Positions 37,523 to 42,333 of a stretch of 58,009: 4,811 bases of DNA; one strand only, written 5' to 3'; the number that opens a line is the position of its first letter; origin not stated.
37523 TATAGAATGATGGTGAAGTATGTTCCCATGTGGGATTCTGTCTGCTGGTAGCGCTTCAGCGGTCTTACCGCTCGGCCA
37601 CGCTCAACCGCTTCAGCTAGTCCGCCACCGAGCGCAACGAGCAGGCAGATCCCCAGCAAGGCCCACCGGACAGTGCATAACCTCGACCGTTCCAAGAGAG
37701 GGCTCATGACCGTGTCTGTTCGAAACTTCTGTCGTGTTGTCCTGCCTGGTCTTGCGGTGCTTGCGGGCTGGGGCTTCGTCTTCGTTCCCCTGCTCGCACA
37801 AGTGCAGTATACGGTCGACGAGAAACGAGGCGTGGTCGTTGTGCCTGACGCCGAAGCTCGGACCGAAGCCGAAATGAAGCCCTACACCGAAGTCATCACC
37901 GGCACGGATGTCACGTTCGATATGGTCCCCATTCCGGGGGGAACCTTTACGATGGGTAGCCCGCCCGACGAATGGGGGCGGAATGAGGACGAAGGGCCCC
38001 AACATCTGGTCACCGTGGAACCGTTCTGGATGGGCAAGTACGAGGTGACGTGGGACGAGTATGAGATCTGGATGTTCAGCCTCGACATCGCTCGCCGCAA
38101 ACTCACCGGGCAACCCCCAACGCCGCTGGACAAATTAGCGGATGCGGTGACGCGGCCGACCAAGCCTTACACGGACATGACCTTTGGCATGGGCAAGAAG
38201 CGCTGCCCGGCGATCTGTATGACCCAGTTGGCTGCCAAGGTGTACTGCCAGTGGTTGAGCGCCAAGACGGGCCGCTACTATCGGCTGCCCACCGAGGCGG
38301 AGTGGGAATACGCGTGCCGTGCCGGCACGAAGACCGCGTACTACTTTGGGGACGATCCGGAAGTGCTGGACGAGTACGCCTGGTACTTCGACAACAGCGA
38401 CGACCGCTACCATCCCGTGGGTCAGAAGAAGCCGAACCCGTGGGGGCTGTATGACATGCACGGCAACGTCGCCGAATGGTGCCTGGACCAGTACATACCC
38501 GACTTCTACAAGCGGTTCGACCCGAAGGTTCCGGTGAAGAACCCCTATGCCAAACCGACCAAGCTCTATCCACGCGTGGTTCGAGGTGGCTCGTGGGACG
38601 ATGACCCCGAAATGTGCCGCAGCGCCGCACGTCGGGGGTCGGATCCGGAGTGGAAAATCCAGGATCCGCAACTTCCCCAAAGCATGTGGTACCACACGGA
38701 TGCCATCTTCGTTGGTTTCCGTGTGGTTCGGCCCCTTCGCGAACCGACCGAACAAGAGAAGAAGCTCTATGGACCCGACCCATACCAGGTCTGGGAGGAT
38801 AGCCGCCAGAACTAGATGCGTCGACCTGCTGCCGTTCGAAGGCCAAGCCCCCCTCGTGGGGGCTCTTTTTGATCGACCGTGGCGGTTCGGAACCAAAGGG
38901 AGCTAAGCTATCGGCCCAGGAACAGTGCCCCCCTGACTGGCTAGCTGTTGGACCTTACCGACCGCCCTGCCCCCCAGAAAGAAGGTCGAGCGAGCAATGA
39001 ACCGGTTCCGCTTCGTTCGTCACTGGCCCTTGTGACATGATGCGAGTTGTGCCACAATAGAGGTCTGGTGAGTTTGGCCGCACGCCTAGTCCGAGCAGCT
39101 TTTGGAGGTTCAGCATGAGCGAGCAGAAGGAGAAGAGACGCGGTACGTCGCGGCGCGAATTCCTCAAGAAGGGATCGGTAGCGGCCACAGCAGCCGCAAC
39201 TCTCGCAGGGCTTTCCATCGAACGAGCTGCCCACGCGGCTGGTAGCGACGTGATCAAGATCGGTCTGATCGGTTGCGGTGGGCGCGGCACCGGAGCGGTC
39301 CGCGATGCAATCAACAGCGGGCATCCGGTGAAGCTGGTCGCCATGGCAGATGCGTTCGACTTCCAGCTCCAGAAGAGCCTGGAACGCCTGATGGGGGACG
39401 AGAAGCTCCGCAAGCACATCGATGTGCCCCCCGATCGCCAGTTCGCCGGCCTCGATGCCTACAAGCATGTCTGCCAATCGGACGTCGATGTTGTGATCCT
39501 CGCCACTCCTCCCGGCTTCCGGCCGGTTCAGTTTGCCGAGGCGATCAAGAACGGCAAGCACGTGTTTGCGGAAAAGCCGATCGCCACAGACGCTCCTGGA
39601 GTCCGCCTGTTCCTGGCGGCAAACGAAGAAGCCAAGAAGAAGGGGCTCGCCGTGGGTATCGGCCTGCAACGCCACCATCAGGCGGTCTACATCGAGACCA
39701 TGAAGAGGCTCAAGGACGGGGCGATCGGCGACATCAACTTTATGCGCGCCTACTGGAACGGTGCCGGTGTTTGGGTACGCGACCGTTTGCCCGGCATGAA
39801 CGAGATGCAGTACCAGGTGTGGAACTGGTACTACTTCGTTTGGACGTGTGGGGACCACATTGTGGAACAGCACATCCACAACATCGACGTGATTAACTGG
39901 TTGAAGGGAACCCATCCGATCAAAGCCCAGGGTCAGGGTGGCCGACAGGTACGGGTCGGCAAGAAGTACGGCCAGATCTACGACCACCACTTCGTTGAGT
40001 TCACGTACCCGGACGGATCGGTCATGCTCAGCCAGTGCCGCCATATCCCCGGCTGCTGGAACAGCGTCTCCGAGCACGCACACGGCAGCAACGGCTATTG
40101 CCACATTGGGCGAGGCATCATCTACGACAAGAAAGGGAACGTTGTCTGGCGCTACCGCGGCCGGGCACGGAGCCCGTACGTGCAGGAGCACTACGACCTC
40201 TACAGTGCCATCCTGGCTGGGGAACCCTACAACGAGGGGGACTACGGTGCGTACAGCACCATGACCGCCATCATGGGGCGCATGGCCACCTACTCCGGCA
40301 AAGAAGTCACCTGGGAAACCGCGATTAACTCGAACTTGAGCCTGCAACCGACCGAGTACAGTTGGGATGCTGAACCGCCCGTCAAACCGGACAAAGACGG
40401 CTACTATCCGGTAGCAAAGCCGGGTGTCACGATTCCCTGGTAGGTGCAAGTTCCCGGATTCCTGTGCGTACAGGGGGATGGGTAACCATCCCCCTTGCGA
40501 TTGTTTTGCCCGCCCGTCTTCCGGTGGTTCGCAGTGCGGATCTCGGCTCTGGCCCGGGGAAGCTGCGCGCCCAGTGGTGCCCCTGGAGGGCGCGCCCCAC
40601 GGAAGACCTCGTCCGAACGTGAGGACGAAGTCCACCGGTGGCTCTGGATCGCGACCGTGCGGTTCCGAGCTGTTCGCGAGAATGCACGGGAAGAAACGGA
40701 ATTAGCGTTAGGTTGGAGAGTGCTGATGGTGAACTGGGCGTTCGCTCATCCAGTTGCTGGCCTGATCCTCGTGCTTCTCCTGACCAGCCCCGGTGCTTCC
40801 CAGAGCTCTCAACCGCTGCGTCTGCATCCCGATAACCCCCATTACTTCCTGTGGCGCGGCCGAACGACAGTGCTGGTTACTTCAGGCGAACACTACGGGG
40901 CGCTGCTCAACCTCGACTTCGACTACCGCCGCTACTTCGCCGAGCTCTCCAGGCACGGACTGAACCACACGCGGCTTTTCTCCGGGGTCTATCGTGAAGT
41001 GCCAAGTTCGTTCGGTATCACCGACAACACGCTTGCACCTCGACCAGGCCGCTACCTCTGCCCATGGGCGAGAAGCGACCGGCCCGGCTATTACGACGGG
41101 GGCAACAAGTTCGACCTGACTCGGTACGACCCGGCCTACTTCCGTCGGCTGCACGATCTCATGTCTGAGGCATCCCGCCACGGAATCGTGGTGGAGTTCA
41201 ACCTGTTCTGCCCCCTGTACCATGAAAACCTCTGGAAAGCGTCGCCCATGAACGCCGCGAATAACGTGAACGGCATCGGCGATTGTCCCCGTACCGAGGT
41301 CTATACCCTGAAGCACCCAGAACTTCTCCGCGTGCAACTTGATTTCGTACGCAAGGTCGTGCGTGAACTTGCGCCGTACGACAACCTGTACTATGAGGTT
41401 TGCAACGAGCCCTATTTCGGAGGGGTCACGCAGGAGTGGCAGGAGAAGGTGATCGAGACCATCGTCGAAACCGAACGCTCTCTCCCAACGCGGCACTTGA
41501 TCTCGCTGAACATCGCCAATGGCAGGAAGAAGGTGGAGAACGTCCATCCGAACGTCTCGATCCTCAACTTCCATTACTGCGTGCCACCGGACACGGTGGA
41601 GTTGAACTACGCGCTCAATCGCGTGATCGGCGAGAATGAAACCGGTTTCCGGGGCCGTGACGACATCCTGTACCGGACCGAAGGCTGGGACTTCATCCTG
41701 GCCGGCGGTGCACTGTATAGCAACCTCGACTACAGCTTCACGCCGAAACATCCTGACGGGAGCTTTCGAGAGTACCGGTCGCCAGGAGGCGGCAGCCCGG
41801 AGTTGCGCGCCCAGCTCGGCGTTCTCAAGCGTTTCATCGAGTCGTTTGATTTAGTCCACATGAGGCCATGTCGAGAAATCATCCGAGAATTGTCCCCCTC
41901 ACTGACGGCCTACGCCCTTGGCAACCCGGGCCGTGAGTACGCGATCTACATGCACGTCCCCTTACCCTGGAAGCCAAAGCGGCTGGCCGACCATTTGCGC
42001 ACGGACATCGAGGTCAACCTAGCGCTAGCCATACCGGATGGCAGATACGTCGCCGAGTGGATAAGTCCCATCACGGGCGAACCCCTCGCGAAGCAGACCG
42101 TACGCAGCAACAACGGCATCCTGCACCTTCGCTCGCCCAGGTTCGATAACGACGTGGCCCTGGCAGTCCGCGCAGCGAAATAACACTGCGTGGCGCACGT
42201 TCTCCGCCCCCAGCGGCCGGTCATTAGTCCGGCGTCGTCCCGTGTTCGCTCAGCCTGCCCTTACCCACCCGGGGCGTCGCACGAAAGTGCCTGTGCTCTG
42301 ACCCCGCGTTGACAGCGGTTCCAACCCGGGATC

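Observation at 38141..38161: DAVTRPT: possible non-canonical ApbE flavinylation site in an FGE-fold protein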

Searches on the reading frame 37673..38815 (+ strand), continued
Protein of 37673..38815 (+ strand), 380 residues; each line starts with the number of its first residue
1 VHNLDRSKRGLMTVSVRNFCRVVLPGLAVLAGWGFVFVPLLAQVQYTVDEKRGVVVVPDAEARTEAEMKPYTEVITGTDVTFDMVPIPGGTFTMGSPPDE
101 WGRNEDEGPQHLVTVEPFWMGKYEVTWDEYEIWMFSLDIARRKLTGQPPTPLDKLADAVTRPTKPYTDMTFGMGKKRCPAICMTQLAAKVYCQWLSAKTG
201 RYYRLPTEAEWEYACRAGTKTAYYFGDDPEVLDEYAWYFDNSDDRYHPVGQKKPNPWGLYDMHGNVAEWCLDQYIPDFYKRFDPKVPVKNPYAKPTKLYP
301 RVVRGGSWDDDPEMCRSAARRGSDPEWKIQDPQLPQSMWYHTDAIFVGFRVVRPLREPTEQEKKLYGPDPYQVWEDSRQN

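Call 69: find_encoding_contigs(protein=P0188, flank=6000, max_places=2)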
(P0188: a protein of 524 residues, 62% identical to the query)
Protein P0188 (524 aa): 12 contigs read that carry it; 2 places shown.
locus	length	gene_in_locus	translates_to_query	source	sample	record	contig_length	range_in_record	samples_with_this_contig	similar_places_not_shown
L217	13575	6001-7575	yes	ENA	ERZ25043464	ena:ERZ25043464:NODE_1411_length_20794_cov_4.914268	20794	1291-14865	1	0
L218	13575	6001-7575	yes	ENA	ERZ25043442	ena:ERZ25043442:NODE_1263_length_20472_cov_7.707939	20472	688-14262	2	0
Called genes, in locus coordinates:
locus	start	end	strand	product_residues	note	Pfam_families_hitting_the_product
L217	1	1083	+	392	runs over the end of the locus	-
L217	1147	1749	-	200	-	-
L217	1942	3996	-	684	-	PF00069:Pkinase, PF07714:PK_Tyr_Ser-Thr, PF25390:WD40_RLD (faint)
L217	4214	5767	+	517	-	PF06439:3keto-disac_hyd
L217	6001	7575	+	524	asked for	PF07635:PSCyt1, PF03781:FGE-sulfatase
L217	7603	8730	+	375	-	PF02424:ApbE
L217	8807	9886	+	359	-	PF01408:GFO_IDH_MocA, PF02894:GFO_IDH_MocA_C, PF22725:GFO_IDH_MocA_C3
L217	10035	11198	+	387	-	PF01408:GFO_IDH_MocA, PF22725:GFO_IDH_MocA_C3, PF02894:GFO_IDH_MocA_C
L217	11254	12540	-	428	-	-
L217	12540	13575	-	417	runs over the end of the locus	-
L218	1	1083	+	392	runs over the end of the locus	-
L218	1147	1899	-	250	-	PF04542:Sigma70_r2 (faint)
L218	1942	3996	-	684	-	PF00069:Pkinase, PF07714:PK_Tyr_Ser-Thr, PF25390:WD40_RLD (faint)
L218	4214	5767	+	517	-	PF06439:3keto-disac_hyd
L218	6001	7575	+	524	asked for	PF07635:PSCyt1, PF03781:FGE-sulfatase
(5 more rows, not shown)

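Call 70: find_encoding_contigs(protein=P0182, flank=6000, max_places=2)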
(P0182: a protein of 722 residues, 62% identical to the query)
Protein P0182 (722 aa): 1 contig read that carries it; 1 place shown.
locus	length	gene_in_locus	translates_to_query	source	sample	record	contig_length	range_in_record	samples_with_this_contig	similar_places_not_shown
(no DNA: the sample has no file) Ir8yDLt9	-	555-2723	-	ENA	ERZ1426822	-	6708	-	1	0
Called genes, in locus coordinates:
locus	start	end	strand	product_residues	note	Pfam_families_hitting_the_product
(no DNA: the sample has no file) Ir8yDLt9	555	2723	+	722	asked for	PF13517:FG-GAP_3 (faint), PF03781:FGE-sulfatase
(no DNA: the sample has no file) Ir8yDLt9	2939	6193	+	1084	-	PF17132:Glyco_hydro_106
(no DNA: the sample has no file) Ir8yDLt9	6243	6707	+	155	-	?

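Call 71: find_encoding_contigs(protein=P0174, flank=6000, max_places=2)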
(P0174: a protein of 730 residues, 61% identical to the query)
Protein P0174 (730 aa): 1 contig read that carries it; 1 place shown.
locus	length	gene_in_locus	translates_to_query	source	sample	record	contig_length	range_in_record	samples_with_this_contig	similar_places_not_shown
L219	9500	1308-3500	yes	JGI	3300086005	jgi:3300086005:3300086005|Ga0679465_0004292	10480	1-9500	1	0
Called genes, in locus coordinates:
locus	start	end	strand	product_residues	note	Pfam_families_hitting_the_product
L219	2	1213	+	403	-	?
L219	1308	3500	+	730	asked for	PF02424:ApbE, PF03781:FGE-sulfatase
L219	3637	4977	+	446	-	-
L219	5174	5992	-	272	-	-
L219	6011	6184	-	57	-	-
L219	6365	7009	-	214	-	PF07040:DUF1326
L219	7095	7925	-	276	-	PF02353:CMAS (weak), PF13489:Methyltransf_23, PF01135:PCMT (weak), PF01209:Ubie_methyltran, PF13649:Methyltransf_25, PF13847:Methyltransf_31, PF08241:Methyltransf_11, PF08242:Methyltransf_12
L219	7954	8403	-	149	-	-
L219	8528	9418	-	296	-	PF00459:Inositol_P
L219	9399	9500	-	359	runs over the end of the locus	?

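Call 80: search_protein_families(library=pfam, proteins=[P0188, P0222, P0189, P0182, P0195, P0259, P0174], max_evalue=0.001)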
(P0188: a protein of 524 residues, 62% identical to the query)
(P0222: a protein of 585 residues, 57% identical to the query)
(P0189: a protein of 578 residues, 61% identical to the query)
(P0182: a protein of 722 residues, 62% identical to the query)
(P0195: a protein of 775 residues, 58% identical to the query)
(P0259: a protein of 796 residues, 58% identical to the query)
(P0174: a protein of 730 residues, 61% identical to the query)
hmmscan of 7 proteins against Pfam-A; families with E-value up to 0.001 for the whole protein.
P0188 (524 aa): 2 families
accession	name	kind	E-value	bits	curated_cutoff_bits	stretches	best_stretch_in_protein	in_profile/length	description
PF03781.23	FGE-sulfatase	-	1e-43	150.3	23.3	1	233-477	4-243/255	Sulfatase-modifying factor enzyme 1-like domain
PF07635.16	PSCyt1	-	3.5e-15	56.8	22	1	49-108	1-58/59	Planctomycete cytochrome C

P0222 (585 aa): 4 families
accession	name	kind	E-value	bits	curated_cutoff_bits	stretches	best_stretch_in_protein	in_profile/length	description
PF03781.23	FGE-sulfatase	-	1.6e-42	146.4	23.3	1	294-535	4-242/255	Sulfatase-modifying factor enzyme 1-like domain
PF07635.16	PSCyt1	-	5.4e-30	104.2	22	2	46-104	1-58/59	Planctomycete cytochrome C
PF13442.11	Cytochrome_CBB3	-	1.1e-05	26.1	27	0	143-228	4-67/68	Cytochrome C oxidase, cbb3-type, subunit III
PF22297.1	PccH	-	5.3e-05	23.7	24.4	0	35-57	3-25/133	PccH Cytochrome c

P0189 (578 aa): 5 families
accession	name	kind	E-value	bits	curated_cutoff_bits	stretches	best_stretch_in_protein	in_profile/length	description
PF03781.23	FGE-sulfatase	-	5.3e-41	141.4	23.3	1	287-529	5-246/255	Sulfatase-modifying factor enzyme 1-like domain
PF07635.16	PSCyt1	-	1.4e-25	90.1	22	2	44-100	1-59/59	Planctomycete cytochrome C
PF22297.1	PccH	-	0.00031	21.3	24.4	0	33-69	3-38/133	PccH Cytochrome c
PF13442.11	Cytochrome_CBB3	-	0.00048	20.8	27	0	39-65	9-34/68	Cytochrome C oxidase, cbb3-type, subunit III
PF00034.26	Cytochrom_C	-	0.00063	21.4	21.3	0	39-64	7-35/90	Cytochrome c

P0182 (722 aa): 2 families
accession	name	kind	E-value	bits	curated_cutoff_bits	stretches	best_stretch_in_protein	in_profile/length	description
PF03781.23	FGE-sulfatase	-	4e-41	141.8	23.3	1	432-672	4-240/255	Sulfatase-modifying factor enzyme 1-like domain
PF13517.12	FG-GAP_3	-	2.1e-05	25.5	26.9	0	44-81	1-37/61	FG-GAP-like repeat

P0195 (775 aa): 2 families
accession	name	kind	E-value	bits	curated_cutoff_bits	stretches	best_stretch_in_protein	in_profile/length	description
PF03781.23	FGE-sulfatase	-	1.1e-45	156.8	23.3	1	470-717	4-242/255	Sulfatase-modifying factor enzyme 1-like domain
PF17802.7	SpaA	-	0.00017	22.2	23.1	0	66-110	12-56/91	Prealbumin-like fold domain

P0259 (796 aa): 3 families
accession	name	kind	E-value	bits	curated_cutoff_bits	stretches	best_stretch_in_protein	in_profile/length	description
PF03781.23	FGE-sulfatase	-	1.6e-38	133.3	23.3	1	497-751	4-243/255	Sulfatase-modifying factor enzyme 1-like domain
PF22633.2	F5_F8_type_C_2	-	3.7e-07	31.1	27.8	1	327-416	18-91/91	NedA-like, galactose-binding domain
PF00754.31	F5_F8_type_C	-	1.2e-06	29.1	28.2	0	328-420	34-114/127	F5/8 type C domain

P0174 (730 aa): 2 families
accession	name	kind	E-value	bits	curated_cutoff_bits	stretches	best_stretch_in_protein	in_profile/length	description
PF02424.20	ApbE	-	3.3e-68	230.5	25.6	1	42-312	1-259/266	ApbE family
PF03781.23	FGE-sulfatase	-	1.4e-39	136.7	23.3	1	427-670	4-243/255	Sulfatase-modifying factor enzyme 1-like domain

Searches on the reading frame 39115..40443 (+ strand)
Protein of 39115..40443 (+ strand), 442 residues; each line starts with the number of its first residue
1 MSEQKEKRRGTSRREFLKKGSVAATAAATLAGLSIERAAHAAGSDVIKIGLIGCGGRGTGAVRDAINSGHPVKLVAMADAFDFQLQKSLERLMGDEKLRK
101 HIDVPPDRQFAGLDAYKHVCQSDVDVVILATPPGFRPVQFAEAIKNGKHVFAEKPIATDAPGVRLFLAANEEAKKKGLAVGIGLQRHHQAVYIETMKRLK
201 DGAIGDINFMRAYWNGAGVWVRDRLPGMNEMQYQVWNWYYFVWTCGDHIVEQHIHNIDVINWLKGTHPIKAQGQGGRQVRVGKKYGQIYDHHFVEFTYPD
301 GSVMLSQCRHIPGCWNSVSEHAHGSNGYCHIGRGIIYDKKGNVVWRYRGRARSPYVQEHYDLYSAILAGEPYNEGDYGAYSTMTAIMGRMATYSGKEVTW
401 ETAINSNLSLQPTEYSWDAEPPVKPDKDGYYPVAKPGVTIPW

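Call 3: search_protein_families(library=pfam, proteins=[window:39115-40443:+], max_evalue=0.01)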
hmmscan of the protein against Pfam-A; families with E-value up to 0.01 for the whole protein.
window:39115-40443:+ (442 aa): 3 families
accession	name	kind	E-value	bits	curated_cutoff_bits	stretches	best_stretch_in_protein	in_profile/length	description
PF01408.29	GFO_IDH_MocA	-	7.9e-10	39.9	24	1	47-176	1-115/120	Oxidoreductase family, NAD-binding Rossmann fold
PF22725.1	GFO_IDH_MocA_C3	-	4.6e-05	23.9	27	1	197-305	6-99/124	GFO/IDH/MocA C-terminal domain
PF02894.22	GFO_IDH_MocA_C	-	0.0008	19.7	22.9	1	232-328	30-126/218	Oxidoreductase family, C-terminal alpha/beta domain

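Call 16: search_protein_families(library=ncbifam, proteins=[window:39115-40443:+], max_evalue=0.001)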
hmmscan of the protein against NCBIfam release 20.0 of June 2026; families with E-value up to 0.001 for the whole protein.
window:39115-40443:+ (442 aa): 8 families
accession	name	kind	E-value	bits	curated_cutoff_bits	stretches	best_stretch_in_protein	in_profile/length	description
TIGR04380.1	myo_inos_iolG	equivalog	3.8e-18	65.5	355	1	114-303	55-224/330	inositol 2-dehydrogenase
NF058561.1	BT_2158_fam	equivalog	3.1e-15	55.7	750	1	12-241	1-211/487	glycoside 3-dehydrogenase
NF052679.1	InsChiInosDhIolG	equivalog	4.3e-11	42.4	540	1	47-212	3-153/343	bifunctional inositol 2-dehydrogenase/D-chiro-inositol 1-dehydrogenase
NF040723.1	UDP-GlcNAcDh_Arch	equivalog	2.5e-08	33.8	450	1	47-212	1-146/302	UDP-N-acetylglucosamine 3-dehydrogenase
NF052479.1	LevoglcsnDh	equivalog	2.8e-07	29.6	650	1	119-212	69-159/386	levoglucosan dehydrogenase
NF008607.0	PRK11579.1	subfamily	2.7e-05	23.3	330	1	121-236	62-174/346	oxidoreductase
NF058563.1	BT_2159_fam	equivalog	4.3e-05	22.7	650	1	122-212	61-148/350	disaccharide 3-dehydrogenase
TIGR02811.1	formate_TAT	hypoth_equivalog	0.00086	19.6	48.45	0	5-39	3-37/66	formate dehydrogenase region TAT target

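Call 79: search_solved_structures(query=window:39115-40443:+, max_evalue=0.00001)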
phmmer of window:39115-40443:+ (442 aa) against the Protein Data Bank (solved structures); distinct sequences matched with E-value up to 0.00001: 15.
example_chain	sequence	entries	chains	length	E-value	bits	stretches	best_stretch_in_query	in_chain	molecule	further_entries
4n54_A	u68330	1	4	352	3.4e-11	46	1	40-270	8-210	Inositol dehydrogenase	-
4mkx_A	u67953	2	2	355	2.2e-10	43.3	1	118-270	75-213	Inositol dehydrogenase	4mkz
3cea_A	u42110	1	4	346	3.3e-09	39.4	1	116-333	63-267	Myo-inositol 2-dehydrogenase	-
5a02_A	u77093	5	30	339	7.2e-09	38.3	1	105-210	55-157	ALDOSE-ALDOSE OXIDOREDUCTASE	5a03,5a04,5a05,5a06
3q2i_A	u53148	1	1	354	1.1e-08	37.7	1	119-266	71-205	dehydrogenase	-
6o15_A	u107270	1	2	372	2.1e-08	36.8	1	119-304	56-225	Uncharacterized oxidoreductase YjhC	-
3q2k_A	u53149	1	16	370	5e-08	35.5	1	108-265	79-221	oxidoreductase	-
4hkt_A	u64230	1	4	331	8.3e-08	34.8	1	47-210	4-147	Inositol 2-dehydrogenase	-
9m3d_B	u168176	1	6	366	3.3e-07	32.8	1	47-213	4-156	DgpA1 from W974-1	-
6z3b_B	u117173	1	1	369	4.4e-07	32.4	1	120-302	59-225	Gfo/Idh/MocA family oxidoreductase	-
6z3b_A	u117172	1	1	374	4.5e-07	32.4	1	120-302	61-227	Gfo/Idh/MocA family oxidoreductase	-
6z3c_AAA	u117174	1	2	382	4.7e-07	32.3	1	120-302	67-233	Gfo/Idh/MocA family oxidoreductase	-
3rbv_A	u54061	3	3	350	4.8e-06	29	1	121-211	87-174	Sugar 3-ketoreductase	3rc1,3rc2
3rc7_A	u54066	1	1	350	4.8e-06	29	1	121-211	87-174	Sugar 3-ketoreductase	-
3mz0_A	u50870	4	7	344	7.1e-06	28.4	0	47-207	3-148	Inositol 2-dehydrogenase/D-chiro-inositol 3-dehydrogenase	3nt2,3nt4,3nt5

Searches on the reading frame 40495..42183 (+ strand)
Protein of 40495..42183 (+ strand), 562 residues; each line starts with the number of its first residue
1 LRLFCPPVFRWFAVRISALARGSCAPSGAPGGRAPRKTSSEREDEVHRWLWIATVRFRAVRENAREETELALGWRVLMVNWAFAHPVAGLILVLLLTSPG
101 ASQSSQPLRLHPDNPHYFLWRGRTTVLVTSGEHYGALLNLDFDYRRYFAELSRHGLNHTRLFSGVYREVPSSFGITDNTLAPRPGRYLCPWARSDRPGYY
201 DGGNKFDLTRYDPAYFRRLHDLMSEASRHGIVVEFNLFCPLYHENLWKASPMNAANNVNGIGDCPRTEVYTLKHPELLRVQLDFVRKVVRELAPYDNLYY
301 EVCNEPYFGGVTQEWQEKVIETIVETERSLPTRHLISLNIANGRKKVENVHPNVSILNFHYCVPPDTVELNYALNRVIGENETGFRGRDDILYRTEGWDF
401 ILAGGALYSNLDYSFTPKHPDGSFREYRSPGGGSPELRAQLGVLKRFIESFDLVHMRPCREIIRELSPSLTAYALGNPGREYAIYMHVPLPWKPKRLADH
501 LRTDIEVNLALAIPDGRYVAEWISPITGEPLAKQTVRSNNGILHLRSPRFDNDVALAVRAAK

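Call 3: search_protein_families(library=pfam, proteins=[window:40495-42183:+], max_evalue=0.01)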
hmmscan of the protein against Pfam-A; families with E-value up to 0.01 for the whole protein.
window:40495-42183:+ (562 aa): 2 families
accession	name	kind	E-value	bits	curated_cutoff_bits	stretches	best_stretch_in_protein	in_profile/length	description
PF19815.4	DUF6298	-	3.1e-06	26.7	28.1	1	187-262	205-283/487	Family of unknown function (DUF6298)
PF00150.24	Cellulase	-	0.0046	16.9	23.5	1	210-326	55-153/272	Cellulase (glycosyl hydrolase family 5)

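Call 16: search_protein_families(library=ncbifam, proteins=[window:40495-42183:+], max_evalue=0.001)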
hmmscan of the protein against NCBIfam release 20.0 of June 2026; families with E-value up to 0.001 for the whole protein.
window:40495-42183:+ (562 aa): 0 families
